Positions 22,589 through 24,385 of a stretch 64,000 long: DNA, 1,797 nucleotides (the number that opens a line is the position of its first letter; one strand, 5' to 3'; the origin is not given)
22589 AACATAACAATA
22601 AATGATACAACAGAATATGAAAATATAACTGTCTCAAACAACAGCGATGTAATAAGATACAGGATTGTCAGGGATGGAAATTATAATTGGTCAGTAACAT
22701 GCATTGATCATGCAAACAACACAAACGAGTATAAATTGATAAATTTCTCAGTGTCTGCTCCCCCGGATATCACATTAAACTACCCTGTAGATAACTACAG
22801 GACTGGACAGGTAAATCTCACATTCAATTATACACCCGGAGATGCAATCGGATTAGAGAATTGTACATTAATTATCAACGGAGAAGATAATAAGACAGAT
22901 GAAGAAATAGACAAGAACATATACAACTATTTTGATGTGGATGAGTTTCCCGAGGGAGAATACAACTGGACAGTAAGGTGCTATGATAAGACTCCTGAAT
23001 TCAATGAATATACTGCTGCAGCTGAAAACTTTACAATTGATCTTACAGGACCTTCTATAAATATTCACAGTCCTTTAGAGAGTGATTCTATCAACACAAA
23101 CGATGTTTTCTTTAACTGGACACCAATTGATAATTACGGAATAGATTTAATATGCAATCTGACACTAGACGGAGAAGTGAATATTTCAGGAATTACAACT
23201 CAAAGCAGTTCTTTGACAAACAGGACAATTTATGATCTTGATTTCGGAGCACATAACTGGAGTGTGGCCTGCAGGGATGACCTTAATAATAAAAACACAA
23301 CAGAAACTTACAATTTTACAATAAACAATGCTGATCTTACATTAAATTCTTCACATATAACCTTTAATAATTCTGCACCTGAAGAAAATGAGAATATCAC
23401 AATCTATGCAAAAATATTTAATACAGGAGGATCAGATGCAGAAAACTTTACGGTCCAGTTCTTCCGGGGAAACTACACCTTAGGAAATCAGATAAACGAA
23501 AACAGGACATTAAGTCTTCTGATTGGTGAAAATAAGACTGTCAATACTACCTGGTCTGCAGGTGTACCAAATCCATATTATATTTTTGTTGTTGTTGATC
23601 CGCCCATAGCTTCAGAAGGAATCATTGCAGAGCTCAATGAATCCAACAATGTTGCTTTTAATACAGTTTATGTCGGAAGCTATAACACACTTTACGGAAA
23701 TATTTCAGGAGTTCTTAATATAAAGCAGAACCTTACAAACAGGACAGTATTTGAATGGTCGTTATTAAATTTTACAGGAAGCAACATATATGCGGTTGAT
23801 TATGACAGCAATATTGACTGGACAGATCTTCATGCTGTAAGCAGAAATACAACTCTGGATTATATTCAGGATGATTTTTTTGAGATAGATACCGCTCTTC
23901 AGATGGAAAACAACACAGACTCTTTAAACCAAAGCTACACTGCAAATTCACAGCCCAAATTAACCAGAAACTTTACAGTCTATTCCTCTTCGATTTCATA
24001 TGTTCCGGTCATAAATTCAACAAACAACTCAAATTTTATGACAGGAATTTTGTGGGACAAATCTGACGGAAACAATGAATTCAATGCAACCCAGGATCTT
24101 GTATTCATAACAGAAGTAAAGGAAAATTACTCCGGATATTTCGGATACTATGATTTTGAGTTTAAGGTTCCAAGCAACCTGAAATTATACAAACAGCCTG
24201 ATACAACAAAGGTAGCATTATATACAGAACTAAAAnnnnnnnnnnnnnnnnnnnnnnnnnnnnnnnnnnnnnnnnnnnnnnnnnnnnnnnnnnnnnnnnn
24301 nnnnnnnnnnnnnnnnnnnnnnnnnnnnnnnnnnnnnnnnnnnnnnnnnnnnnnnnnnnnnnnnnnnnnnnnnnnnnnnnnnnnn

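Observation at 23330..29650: CARDB + ~180-aa C-terminal tail shared by the giant protein and the 1,050-aa protein; a 'h-Y-h-E-h' C-terminal end recurs on six secreted proteins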

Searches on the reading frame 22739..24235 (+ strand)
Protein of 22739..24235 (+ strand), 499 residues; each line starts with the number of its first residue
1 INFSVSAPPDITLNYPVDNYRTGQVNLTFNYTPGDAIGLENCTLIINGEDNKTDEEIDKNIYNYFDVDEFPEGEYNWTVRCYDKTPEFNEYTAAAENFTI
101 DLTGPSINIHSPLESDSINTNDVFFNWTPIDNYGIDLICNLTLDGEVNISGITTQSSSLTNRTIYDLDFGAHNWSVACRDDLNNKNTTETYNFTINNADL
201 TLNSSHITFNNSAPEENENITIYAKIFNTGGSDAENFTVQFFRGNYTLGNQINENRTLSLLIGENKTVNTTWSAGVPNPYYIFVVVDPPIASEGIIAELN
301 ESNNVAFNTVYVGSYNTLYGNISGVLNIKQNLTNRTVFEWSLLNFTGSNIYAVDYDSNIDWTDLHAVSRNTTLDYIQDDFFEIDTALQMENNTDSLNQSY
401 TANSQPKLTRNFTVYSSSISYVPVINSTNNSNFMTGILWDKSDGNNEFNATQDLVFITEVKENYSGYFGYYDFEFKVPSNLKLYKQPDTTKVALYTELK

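Call 7: search_protein_families(library=pfam, proteins=[window:22739-24235:+], max_evalue=0.1)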
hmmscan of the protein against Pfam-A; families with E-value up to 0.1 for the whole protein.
window:22739-24235:+ (499 aa): 2 families
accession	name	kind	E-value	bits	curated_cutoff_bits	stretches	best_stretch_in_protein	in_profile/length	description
PF07705.17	CARDB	-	3.2e-10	40.6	22.7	1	198-306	2-99/101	CARDB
PF02883.26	Alpha_adaptinC2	-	0.03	15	27.6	0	206-241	12-47/111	Adaptin C-terminal domain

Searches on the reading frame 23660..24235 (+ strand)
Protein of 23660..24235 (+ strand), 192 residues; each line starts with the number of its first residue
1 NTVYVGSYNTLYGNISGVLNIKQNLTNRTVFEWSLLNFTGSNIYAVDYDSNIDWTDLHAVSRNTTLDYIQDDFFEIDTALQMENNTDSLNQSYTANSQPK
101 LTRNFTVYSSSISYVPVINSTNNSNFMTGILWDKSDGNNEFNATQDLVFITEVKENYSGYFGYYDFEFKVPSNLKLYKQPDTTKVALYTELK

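Call 11: search_protein_families(library=pfam, proteins=[window:23660-24235:+], max_evalue=1)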
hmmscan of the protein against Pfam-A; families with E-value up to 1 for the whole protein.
window:23660-24235:+ (192 aa): 0 families

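Call 12: search_protein_families(library=ncbifam, proteins=[window:23660-24235:+], max_evalue=1)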
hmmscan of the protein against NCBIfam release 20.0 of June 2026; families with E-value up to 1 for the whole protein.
window:23660-24235:+ (192 aa): 0 families

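Call 14: find_homologous_proteins(query=A1, max_evalue=0.001)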
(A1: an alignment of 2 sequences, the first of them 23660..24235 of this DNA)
Query A1 (2 sequences) (192 aa, profile of the alignment): 16 proteins with E <= 0.001 among 363 candidates.
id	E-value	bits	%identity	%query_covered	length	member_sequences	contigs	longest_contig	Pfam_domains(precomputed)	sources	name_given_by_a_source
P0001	7.1e-65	237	41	99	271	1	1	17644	PF07705.18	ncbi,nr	ncbi:MAG: hypothetical protein KKF44_04835 [Nanoarchaeota archaeon]|nr:hypothetical protein [Nanoarc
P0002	7.3e-62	227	54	99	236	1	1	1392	-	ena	-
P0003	2.6e-55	205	50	85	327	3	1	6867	-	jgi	-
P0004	2.3e-52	196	42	99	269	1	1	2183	PF07705.18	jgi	jgi:hypothetical protein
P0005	3.5e-45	172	42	99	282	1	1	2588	-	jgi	jgi:hypothetical protein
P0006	1.9e-43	167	52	68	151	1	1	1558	-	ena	-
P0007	3.4e-41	159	38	85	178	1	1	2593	-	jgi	-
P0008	3.5e-38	149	38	91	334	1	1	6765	PF07705.18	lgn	-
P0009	1.5e-37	147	36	94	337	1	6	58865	PF07705.18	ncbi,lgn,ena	ncbi:MAG: CARDB domain-containing protein [Nanoarchaeota archaeon]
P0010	1.6e-35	141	48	59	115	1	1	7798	-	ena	-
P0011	4.9e-34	136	37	80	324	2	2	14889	PF07705.18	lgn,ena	-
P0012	2.8e-33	133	39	80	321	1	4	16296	PF07705.18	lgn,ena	-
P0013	1.4e-32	131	40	84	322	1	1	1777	PF07705.18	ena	-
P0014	7.1e-31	126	51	55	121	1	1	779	-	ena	-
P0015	3.7e-26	110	49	46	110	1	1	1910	-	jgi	-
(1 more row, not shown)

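Call 31: predict_structure(alignment_id=A3)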
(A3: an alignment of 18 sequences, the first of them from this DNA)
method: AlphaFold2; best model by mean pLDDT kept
length: 192 residues; sequences in the alignment: 18
mean_pLDDT: 68.7   pTM: 0.70
mean pLDDT of the five models: 68.7, 63.0, 61.5, 58.3, 58.2
residues with pLDDT >= 90: 8; 70-90: 92; 50-70: 61; < 50: 31
segments of 3 or more residues with pLDDT < 50: 1-6, 36-41, 175-192
pLDDT, mean of each block of 10 residues (from residue 1): 49 64 60 51 56 83 85 83 76 86 81 84 73 83 80 70 70 45 33 28
secondary structure, 60 per line:
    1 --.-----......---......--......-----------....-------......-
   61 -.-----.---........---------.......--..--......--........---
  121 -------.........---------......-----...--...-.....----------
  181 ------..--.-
elements in order: E9-14 E18-23 E26-31 E43-46 E57-59 H72-79 H89-93 E102-107 E110-117 E128-133 E146-151 E157-159 E162-164 E166-170

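Call 32: search_protein_representatives(alignment_id=A3)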
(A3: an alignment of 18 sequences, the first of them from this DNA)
Query: 18 sequences, 189 profile positions. Proteins with E-value up to 0.001 (for the whole library): 811; up to 1e-10: 777; up to 1e-30: 672. The best 150 are listed.
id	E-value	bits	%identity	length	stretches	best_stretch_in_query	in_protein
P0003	1.1e-71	256.9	-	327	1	1-189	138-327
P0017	7.6e-70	250.9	-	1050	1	2-189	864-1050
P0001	5.9e-68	244.8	-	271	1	3-189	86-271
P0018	2.2e-66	239.6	-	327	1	1-189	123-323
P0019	1.3e-65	237.1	-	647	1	2-189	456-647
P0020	9.1e-65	234.4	-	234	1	2-188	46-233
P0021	2.6e-63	229.6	-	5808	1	2-189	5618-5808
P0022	3.5e-63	229.2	-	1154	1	1-189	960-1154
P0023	7.0e-63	228.2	-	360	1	2-188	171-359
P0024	1.9e-62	226.8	-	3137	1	2-189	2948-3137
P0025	2.9e-62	226.2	-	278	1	3-189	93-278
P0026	4.9e-62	225.5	-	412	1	2-189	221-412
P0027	2.3e-61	223.3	-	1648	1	1-189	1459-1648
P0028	2.3e-61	223.3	-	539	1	2-188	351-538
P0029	2.5e-61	223.1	-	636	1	3-189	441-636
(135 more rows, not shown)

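Call 40: find_encoding_contigs(protein=P0009, flank=10000, max_places=3)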
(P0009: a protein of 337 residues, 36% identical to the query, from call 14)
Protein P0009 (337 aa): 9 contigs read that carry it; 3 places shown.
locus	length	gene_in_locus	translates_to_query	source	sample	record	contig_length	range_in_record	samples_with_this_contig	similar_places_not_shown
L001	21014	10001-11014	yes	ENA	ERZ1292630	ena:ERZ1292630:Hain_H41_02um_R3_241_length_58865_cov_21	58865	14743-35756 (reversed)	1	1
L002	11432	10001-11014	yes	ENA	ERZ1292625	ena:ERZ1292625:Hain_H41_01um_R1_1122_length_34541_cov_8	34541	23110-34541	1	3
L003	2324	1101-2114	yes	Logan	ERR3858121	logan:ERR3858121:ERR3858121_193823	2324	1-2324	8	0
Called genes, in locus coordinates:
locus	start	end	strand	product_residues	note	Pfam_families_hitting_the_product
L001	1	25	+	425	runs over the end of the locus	PF00162:PGK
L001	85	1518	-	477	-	-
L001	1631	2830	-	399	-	PF01926:MMR_HSR1, PF02421:FeoB_N (weak), PF08438:YGR210-like_G4, PF02824:TGS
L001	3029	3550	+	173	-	PF04307:YdjM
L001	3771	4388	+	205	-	-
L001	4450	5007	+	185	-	-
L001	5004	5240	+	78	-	-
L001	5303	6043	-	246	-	-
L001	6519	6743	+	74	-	-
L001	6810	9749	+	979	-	-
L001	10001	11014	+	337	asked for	PF07705:CARDB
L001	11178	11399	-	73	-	-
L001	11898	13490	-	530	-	-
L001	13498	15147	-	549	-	-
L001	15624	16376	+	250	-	PF00106:adh_short, PF08659:KR, PF23441:SDR, PF13561:adh_short_C2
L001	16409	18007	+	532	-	PF01558:POR, PF01855:POR_N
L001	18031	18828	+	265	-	PF02775:TPP_enzyme_C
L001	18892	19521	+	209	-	PF00227:Proteasome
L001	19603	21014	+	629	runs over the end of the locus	PF07650:KH_2 (faint), PF17214:KH_TffA, PF00753:Lactamase_B, PF16661:Lactamase_B_6, PF23023:Anti-Pycsar_Apyc1 (weak), PF12706:Lactamase_B_2, PF10996:Beta-Casp, PF07521:RMMBL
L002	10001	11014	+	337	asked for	PF07705:CARDB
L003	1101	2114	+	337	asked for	PF07705:CARDB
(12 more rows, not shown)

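Call 46: predict_structure(alignment_id=A6)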
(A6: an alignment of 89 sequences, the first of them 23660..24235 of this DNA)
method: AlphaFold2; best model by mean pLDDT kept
length: 192 residues; sequences in the alignment: 89
mean_pLDDT: 94.2   pTM: 0.88
mean pLDDT of the five models: 94.2, 94.1, 94.0, 94.0, 92.5
residues with pLDDT >= 90: 165; 70-90: 24; 50-70: 3; < 50: 0
segments of 3 or more residues with pLDDT < 50: none
pLDDT, mean of each block of 10 residues (from residue 1): 79 91 93 87 97 97 98 98 96 97 96 97 92 96 98 96 96 95 94 83
secondary structure, 60 per line:
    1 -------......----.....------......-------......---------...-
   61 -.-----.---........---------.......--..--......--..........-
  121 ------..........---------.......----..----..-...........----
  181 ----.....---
elements in order: E8-13 E18-22 E29-34 E42-47 E57-59 H72-79 H89-93 E102-107 E110-119 E127-133 E146-152 E166-171 H172-176 E185-189

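Call 54: fold_search(model_id=the predicted structure, library=pdb)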
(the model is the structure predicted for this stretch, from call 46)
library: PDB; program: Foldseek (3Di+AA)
matches with E <= 10: 159; with E <= 0.001: 0
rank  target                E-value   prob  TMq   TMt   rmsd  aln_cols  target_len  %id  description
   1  5iff_A                1.2e-01  0.07  0.19  0.17  16.5       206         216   12  Crystal structure of R.PabI-nonspecific DNA complex (released 2016-11-23)
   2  6l2o_B                3.3e-01  0.06  0.20  0.19  15.1       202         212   13  Crystal structure of the R.PabI(Y68F-K154A)-dsDNA(GTAC-5bp-GTAC) complex (released 2020-03-18)
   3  9jgh_B                8.0e-01  0.05  0.19  0.21  12.7       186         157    6  cryo-EM structure of the TTP polymer at the tube's end (released 2025-07-16)
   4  7pi0_O                9.6e-01  0.01  0.11  0.09  19.9       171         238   12  Unstacked compact Dunaliella PSII (released 2022-08-17)
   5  2dvy_F                1.1e+00  0.01  0.16  0.15  17.0       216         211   11  Crystal structure of restriction endonucleases PabI (released 2007-05-08)
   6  6l2n_A                1.1e+00  0.03  0.14  0.13  11.6        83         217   17  Crystal structure of the R.PabI(Y68F-K154A)-dsDNA(GTAC-3bp-GTAC) complex (released 2020-03-18)
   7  1qiu_A                1.2e+00  0.02  0.15  0.12  14.4       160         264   11  A triple beta-spiral in the adenovirus fibre shaft reveals a new structural motif for biological fibres (released 1999-10-29)
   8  3l88_A                1.2e+00  0.02  0.15  0.15  18.3       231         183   11  Crystal structure of the human Adenovirus type 21 fiber knob (released 2010-04-14)
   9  4moq_A                1.3e+00  0.02  0.16  0.06  18.9       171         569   11  Pyranose 2-oxidase V546C mutant with 2-fluorinated galactose (released 2014-02-05)
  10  1tt0_C                1.3e+00  0.02  0.15  0.06  18.8       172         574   12  Crystal Structure of Pyranose 2-Oxidase (released 2005-06-21)
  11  6l2n_B                1.5e+00  0.03  0.15  0.14  11.3        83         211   16  Crystal structure of the R.PabI(Y68F-K154A)-dsDNA(GTAC-3bp-GTAC) complex (released 2020-03-18)
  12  4le3_B                1.5e+00  0.01  0.12  0.10  16.4       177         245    7  Crystal structure of a GH131 beta-glucanase catalytic domain from Podospora anserina (released 2013-09-11)
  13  9ccr_B                1.6e+00  0.01  0.10  0.12  11.2        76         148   16  Crystal structure of the EspE7 thioesterase mutant R35A from the esperamicin biosynthetic pathway at 1.6 A (released 2025-06-25)
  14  4ia5_A                1.7e+00  0.06  0.24  0.11  14.8       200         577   10  Hydratase from Lactobacillus acidophilus - SeMet derivative (apo LAH) (released 2013-03-27)
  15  9n71_A                1.7e+00  0.01  0.15  0.12  21.1       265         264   13  Tail tube structure of Acinetobacter baumannii phage Mystique (released 2025-03-19)
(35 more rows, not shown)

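Call 55: search_solved_structures(query=A3, max_evalue=10)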
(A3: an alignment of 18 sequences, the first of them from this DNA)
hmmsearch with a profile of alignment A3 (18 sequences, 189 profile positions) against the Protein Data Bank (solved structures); distinct sequences matched with E-value up to 10: 7.
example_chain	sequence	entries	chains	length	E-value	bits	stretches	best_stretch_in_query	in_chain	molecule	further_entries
6v7z_E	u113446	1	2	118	0.34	14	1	53-110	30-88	Nanobody VHH ID22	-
9nsw_A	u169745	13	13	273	0.9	12.6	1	23-102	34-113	Beta-lactamase OXA-23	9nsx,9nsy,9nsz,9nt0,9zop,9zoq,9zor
6n6u_A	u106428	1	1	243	0.99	12.4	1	26-102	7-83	Beta-lactamase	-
6n6t_A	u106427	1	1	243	1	12.4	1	26-102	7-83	Beta-lactamase oxa23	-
6n6v_A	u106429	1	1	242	1.2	12.2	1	27-102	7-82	Beta-lactamase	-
4jf4_A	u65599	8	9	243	1.2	12.1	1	26-102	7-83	Beta-lactamase | Beta-lactamase OXA-23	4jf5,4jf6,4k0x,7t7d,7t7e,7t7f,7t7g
4k0w_A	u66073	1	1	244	1.2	12.1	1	26-102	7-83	Beta-lactamase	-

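Call 75: search_protein_families(library=pfam, proteins=[L001:11901-13511:-], max_evalue=0.01)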
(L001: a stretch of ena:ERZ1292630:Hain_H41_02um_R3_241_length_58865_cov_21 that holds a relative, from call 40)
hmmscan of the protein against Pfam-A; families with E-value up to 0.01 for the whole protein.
L001:11901-13511:- (537 aa): 2 families
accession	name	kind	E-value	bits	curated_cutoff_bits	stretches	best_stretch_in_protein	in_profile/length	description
PF12420.13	DUF3671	-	0.001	19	34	0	10-41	147-179/223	Fam-L, Fam-M like protein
PF22544.2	HYDIN_VesB_CFA65-like_Ig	-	0.0044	17.7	25.5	0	281-334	17-72/100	HYDIN/CFA65/VesB-like, Ig-like domain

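Call 82: fold_search(model_id=the predicted structure, library=viral)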
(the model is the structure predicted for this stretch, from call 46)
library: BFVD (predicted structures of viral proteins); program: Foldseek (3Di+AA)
matches with E <= 10: 142; with E <= 0.001: 0
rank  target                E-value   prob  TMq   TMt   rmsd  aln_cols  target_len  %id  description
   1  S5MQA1                1.4e-01  0.12  0.20  0.21  15.6       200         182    8  Uncharacterized protein [Hemileuca sp. nucleopolyhedrovirus]
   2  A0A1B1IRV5            3.4e-01  0.02  0.13  0.09  17.9       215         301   11  (no name in the UniProt tables at hand)
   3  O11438                3.9e-01  0.02  0.12  0.10  19.9       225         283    9  Movement protein [Tenuivirus urochloae]
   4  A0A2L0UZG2            5.2e-01  0.05  0.18  0.20  10.8       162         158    9  Uncharacterized protein [Agrobacterium phage Atu_ph07]
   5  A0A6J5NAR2            6.2e-01  0.02  0.15  0.14  15.6       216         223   10  Uncharacterized protein [uncultured Caudovirales phage]
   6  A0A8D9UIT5            7.4e-01  0.01  0.12  0.07  17.9       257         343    6  P3 [Asclepias syriaca virus 2]
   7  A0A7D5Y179            8.4e-01  0.01  0.12  0.09  18.2       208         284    7  Nonstructural protein 4 [Fitzroy Crossing tenui-like virus 1]
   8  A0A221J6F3            1.1e+00  0.06  0.19  0.19  13.4       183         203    9  Uncharacterized protein [Arthrobacter phage Nightmare]
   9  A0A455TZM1            1.1e+00  0.01  0.11  0.09  18.1       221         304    8  Movement protein [Carnation ringspot virus]
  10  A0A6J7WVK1            1.1e+00  0.02  0.11  0.05  19.4       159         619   14  Phage-like element PBSX protein, XkdF [uncultured Caudovirales phage]
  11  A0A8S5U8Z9            1.5e+00  0.02  0.15  0.15  17.0       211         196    8  Uncharacterized protein [Siphoviridae sp. ctnMR5]
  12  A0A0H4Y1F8            1.5e+00  0.01  0.10  0.04  16.4       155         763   11  NAD+ dependent DNA ligase [Salmon gill poxvirus]
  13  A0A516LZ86            1.7e+00  0.01  0.17  0.20  12.6       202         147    8  (no name in the UniProt tables at hand)
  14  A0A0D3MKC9            1.8e+00  0.01  0.14  0.14  19.0       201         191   10  Mayor tail protein [Leuconostoc phage Ln-9]
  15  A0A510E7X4            1.8e+00  0.01  0.15  0.12  22.5       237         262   11  (no name in the UniProt tables at hand)
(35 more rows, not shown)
